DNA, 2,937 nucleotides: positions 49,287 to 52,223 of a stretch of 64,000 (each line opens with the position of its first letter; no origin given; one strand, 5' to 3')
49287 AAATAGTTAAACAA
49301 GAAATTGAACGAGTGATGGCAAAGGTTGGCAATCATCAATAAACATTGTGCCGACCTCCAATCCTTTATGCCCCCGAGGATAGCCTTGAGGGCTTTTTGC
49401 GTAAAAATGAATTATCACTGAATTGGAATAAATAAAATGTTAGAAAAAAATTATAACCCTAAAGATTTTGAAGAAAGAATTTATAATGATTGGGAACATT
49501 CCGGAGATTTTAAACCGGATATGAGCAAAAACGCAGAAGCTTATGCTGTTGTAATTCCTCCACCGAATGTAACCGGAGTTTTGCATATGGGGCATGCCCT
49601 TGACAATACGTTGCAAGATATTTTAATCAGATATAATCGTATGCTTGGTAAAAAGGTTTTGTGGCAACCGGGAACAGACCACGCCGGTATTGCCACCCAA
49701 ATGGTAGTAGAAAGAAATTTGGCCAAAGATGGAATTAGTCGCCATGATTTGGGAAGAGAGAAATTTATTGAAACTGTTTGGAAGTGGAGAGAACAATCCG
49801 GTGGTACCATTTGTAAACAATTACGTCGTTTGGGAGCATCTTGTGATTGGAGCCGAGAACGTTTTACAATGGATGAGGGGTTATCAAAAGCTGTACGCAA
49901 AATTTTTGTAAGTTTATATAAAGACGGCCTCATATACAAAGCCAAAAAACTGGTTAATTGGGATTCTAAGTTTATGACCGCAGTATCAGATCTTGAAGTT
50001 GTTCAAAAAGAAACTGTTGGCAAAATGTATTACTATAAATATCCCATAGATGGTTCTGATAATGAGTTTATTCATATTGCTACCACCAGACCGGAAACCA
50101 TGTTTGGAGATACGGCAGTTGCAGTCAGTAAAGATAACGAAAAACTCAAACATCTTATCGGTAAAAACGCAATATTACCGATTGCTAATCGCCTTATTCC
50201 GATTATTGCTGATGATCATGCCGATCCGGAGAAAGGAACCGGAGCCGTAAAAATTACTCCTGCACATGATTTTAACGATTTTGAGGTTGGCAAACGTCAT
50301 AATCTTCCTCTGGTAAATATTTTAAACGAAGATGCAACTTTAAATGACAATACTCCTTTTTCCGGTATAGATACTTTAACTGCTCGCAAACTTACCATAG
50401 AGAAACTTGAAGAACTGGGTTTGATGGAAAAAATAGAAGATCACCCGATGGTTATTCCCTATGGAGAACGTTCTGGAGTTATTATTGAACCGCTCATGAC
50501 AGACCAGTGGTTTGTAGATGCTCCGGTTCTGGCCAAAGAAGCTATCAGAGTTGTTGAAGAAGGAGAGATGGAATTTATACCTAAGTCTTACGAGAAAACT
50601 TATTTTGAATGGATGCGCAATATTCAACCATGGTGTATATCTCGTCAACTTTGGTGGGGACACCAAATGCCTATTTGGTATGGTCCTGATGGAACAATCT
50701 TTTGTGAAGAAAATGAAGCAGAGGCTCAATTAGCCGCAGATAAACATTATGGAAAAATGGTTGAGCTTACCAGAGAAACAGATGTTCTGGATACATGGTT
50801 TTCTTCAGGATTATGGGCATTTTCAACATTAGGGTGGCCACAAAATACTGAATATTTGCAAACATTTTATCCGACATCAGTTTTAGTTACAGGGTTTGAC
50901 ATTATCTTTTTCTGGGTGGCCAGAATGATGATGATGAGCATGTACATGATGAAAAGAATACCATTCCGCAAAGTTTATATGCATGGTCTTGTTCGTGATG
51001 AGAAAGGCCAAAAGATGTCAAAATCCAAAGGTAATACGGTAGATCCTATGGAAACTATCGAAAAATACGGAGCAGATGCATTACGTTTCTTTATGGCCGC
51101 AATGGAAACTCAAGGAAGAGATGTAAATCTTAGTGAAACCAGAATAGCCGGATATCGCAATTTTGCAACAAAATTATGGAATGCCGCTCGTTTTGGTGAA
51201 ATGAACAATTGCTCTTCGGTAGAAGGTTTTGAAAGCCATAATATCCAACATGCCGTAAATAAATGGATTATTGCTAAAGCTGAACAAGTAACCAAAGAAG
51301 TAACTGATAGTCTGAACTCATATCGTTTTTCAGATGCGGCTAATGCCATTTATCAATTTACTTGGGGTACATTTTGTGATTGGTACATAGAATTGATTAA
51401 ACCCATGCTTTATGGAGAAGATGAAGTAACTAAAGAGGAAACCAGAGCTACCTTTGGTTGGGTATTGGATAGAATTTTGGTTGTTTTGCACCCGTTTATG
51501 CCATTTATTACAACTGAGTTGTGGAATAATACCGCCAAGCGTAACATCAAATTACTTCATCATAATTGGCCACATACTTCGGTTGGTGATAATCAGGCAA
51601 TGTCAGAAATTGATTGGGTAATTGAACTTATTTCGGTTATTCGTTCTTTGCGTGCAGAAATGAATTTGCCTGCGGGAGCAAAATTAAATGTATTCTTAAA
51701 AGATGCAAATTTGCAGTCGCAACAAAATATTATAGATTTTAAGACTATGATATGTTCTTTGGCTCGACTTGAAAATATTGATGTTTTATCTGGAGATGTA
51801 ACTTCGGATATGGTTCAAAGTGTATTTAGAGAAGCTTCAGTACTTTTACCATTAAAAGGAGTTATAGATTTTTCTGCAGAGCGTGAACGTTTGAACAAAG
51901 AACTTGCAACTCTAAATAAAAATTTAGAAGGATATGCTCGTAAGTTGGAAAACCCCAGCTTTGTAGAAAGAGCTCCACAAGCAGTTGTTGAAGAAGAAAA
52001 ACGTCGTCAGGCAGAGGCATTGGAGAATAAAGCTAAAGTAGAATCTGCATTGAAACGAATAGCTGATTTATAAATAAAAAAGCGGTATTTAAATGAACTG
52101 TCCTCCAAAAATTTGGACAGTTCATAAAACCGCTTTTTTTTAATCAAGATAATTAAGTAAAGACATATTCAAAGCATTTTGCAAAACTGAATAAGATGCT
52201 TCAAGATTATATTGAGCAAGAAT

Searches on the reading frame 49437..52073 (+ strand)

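Call 65: search_protein_families(library=pfam, proteins=[window:49437-52073:+], max_evalue=0.00001)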
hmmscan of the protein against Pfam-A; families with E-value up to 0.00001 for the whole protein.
window:49437-52073:+ (878 aa): 6 families
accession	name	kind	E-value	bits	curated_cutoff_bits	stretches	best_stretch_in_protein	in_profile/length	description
PF00133.28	tRNA-synt_1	-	3.6e-147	490.9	22.7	1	15-566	2-414/414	tRNA synthetases class I (I, L, M and V)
PF08264.19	Anticodon_1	-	6.8e-41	140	25.1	1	608-753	1-147/148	Anticodon-binding domain of tRNA ligase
PF09334.17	tRNA-synt_1g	-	5e-22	78.6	20.1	2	355-572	181-373/391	tRNA synthetases class I (M)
PF10458.14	Val_tRNA-synt_C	-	3.3e-19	69.3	25.9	1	811-875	1-65/66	Valyl tRNA synthetase tRNA binding arm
PF13603.12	tRNA-synt_1_2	-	3.1e-10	40.3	25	1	239-300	83-144/185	Leucyl-tRNA synthetase, editing domain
PF01406.26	tRNA-synt_1e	-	1.6e-06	28.1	27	0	485-570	213-296/301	tRNA synthetases class I (C) catalytic domain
